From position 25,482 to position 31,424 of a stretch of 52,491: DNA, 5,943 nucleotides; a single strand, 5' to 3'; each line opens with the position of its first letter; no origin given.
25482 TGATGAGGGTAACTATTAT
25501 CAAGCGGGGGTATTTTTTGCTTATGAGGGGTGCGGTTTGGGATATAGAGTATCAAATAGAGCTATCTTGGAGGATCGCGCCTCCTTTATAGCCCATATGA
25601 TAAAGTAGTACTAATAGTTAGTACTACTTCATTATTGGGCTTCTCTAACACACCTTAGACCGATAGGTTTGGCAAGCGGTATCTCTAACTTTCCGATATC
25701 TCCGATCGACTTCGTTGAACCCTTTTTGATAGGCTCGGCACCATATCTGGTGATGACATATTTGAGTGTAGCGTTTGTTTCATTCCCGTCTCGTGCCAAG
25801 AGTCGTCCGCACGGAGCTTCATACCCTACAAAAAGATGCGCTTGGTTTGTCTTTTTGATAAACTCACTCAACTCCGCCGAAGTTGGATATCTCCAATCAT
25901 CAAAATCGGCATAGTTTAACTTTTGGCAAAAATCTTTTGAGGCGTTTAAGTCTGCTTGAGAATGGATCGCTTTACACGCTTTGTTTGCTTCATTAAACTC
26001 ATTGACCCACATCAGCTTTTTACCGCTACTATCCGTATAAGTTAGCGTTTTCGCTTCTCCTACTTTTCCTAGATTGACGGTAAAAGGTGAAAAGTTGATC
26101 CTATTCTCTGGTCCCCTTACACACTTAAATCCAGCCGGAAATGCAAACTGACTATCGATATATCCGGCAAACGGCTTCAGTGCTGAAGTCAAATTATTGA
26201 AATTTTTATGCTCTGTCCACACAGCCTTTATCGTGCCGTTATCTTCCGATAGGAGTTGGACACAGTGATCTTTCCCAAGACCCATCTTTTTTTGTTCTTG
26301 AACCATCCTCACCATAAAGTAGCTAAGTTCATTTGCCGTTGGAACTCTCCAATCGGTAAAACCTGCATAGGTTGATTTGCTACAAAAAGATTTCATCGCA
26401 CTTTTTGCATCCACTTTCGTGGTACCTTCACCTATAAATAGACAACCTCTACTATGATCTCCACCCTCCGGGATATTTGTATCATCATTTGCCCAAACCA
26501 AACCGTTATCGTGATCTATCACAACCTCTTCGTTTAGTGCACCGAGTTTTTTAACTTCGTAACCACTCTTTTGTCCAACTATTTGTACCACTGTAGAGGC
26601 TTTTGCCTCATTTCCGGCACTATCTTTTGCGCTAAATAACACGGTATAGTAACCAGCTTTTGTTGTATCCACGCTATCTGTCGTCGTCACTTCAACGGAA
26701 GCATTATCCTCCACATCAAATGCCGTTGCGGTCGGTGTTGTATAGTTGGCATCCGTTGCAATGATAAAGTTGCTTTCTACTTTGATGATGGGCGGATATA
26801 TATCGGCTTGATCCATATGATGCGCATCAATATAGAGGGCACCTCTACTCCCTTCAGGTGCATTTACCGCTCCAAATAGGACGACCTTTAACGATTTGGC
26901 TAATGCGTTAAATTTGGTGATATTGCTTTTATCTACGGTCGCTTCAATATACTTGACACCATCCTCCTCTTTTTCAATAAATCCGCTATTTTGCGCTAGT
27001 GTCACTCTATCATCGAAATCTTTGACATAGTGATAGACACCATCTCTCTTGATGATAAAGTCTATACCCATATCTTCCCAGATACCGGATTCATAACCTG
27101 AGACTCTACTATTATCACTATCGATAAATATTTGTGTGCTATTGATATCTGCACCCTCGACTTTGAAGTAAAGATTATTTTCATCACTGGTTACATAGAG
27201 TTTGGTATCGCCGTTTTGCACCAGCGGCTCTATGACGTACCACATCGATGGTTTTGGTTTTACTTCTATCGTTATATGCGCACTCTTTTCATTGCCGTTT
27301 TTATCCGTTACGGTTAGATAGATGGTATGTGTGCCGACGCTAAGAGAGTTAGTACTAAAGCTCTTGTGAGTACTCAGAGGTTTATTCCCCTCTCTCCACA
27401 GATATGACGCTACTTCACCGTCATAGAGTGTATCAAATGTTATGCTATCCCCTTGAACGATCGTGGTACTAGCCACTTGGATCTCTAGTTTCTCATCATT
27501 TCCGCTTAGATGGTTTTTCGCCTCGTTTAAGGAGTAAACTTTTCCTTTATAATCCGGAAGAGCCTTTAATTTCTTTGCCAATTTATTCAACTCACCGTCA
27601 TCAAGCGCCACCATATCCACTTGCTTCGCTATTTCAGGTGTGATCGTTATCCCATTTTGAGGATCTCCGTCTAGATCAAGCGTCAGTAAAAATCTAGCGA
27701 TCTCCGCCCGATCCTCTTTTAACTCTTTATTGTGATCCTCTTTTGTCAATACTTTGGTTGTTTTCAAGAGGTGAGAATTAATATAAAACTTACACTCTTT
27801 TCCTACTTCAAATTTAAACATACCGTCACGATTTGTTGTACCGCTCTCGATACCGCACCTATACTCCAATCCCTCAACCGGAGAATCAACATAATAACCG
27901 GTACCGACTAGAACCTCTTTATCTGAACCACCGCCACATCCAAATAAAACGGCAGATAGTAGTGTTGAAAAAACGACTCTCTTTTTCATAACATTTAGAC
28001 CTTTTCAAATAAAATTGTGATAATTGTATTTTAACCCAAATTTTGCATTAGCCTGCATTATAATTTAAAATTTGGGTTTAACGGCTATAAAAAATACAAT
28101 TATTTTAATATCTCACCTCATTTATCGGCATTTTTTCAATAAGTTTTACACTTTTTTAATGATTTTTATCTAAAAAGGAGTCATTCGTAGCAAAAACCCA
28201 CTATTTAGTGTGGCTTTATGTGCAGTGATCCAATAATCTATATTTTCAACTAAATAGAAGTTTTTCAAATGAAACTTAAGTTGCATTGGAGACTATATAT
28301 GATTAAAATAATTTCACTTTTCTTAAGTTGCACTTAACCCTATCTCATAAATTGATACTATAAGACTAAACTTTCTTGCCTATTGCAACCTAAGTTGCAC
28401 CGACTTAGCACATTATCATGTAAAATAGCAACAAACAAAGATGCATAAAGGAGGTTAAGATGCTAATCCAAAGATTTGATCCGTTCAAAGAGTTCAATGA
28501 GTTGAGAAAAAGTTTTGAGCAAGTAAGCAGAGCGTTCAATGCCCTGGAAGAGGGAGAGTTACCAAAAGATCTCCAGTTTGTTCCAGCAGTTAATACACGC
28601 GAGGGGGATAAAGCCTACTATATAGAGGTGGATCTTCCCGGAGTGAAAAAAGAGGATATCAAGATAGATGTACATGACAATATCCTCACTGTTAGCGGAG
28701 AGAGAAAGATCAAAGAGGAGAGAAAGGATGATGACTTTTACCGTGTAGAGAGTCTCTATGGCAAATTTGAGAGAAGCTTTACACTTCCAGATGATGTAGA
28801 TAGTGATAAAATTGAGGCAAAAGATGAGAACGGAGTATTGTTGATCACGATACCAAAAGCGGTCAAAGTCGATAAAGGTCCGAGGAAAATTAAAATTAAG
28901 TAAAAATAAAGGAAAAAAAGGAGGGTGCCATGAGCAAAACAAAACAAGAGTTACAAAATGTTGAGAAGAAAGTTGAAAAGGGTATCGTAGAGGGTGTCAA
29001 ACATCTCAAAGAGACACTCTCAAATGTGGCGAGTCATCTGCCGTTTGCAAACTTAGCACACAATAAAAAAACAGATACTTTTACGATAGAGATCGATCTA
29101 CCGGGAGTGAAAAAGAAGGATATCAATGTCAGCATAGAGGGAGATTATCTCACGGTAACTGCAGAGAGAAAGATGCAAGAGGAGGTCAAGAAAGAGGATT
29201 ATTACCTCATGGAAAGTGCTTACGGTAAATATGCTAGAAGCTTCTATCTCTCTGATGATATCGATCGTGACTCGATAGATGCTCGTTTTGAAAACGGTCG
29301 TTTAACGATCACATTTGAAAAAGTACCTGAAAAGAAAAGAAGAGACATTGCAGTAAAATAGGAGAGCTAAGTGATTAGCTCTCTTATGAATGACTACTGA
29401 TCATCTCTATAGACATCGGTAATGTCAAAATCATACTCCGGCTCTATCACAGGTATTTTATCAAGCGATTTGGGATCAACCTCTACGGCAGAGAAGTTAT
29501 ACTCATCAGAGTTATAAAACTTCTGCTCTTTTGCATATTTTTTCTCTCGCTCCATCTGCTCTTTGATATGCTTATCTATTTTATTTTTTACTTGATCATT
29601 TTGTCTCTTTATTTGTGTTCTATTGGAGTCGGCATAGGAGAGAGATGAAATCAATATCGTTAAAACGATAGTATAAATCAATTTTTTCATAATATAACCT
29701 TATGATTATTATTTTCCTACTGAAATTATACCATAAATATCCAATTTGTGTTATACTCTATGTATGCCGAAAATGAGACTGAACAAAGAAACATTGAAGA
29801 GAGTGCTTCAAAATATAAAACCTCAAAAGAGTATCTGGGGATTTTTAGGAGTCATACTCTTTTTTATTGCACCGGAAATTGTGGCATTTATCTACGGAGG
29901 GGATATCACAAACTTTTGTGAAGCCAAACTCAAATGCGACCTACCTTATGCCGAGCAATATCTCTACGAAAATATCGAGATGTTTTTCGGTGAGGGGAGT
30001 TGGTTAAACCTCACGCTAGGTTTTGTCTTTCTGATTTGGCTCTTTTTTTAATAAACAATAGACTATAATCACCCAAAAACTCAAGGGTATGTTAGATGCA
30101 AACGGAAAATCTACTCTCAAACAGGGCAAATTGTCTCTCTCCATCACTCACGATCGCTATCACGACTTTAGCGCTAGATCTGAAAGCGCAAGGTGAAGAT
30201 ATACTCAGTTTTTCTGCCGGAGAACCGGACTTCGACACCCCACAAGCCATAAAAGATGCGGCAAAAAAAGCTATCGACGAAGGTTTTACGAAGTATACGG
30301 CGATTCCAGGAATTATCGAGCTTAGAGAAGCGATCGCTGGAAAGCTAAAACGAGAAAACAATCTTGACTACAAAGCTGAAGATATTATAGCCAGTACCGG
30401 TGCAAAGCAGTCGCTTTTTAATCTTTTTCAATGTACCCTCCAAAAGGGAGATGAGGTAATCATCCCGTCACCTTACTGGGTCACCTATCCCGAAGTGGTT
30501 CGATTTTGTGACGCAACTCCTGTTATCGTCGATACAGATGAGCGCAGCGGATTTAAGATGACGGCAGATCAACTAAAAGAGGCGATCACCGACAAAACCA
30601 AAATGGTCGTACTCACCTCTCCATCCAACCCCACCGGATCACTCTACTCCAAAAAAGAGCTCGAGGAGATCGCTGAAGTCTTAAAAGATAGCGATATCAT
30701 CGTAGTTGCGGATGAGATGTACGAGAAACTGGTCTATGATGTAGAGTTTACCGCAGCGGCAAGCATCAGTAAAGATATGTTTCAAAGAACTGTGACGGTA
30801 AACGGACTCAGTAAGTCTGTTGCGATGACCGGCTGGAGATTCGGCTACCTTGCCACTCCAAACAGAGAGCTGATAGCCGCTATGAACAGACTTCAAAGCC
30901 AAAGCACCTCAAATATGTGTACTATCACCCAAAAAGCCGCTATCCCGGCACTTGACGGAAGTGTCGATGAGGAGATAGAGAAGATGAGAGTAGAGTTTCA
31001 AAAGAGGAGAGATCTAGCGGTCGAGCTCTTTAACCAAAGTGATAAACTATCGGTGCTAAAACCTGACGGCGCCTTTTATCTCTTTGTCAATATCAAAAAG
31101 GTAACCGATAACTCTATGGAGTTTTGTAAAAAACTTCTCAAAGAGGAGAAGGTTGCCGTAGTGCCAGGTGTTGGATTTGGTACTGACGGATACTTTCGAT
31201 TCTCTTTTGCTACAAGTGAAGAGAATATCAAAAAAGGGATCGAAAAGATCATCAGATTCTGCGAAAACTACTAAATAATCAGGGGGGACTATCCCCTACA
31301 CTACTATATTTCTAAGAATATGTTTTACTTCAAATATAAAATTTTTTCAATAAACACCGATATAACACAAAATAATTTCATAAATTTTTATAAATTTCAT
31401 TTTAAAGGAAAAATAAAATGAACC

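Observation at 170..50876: Hyper-abundant 10-bp palindrome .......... scattered through genes and intergenic regions (DNA-uptake-sequence-like word)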

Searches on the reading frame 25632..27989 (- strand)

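Call 7: search_protein_families(library=pfam, proteins=[window:25632-27989:-])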
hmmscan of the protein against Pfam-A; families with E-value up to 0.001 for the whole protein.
window:25632-27989:- (785 aa): 8 families
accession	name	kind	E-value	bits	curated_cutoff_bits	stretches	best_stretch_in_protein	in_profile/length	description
PF07603.17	Lcl_C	-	1.4e-16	61.2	34.9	2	489-602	2-91/117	Lcl C-terminal domain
PF16403.11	Bact_surface_Ig-like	-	7.8e-12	45.5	27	1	405-468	6-69/71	Bacterial surface protein, Ig-like domain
PF02494.22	HYR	-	3.9e-08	34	21.7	0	396-468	2-79/81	HYR domain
PF00801.26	PKD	-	3.3e-07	30.7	23.5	1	168-235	2-73/80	PKD domain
PF19077.6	Big_13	-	6.2e-06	27.1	27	0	210-242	65-99/102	Bacterial Ig-like domain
PF22352.2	K319L-like_PKD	-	5.4e-05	23.6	27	1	171-243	8-84/84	K319L-like, PKD domain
PF13895.12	Ig_2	-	0.0004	21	27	0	168-243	2-79/79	Immunoglobulin domain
PF18911.6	PKD_4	-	0.00045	20.6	27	0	174-242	11-84/85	PKD domain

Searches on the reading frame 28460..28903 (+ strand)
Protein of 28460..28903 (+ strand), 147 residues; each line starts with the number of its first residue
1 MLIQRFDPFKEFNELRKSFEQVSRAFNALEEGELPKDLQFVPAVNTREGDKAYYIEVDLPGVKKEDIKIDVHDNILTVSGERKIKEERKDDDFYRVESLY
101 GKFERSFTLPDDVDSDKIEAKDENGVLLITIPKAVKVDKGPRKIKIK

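Call 32: search_protein_families(library=pfam, proteins=[window:28460-28903:+], max_evalue=0.00001)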
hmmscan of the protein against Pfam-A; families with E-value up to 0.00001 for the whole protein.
window:28460-28903:+ (147 aa): 2 families
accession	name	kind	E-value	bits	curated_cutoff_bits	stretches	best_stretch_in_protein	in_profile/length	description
PF00011.27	HSP20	-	8.4e-30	103.3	20.8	1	47-147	3-102/102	Hsp20/alpha crystallin family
PF17886.7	ArsA_HSP20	-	2.1e-07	30.9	22.5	1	50-130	1-62/63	HSP20-like domain found in ArsA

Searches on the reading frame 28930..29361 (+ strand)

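Call 32: search_protein_families(library=pfam, proteins=[window:28930-29361:+], max_evalue=0.00001)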
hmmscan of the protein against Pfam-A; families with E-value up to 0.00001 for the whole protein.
window:28930-29361:+ (143 aa): 3 families
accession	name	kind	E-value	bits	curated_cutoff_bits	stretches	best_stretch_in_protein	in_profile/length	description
PF00011.27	HSP20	-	3.5e-23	82.1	20.8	1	46-142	4-101/102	Hsp20/alpha crystallin family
PF17886.7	ArsA_HSP20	-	9e-10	38.4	22.5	1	49-129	2-63/63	HSP20-like domain found in ArsA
PF04969.22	CS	-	1.3e-06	29.7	21.3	1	47-131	8-78/78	CS domain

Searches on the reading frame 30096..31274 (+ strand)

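Call 32: search_protein_families(library=pfam, proteins=[window:30096-31274:+], max_evalue=0.00001)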
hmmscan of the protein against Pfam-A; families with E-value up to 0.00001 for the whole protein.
window:30096-31274:+ (392 aa): 3 families
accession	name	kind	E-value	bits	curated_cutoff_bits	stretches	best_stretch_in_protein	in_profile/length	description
PF00155.27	Aminotran_1_2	-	6.9e-84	282.5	19.7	1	35-385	2-361/361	Aminotransferase class I and II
PF01041.23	DegT_DnrJ_EryC1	-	3.9e-09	36.6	19.8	1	110-206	56-145/360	DegT/DnrJ/EryC1/StrS aminotransferase family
PF01053.26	Cys_Met_Meta_PP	-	3.2e-06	26.4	27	1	99-208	73-175/381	Cys/Met metabolism PLP-dependent enzyme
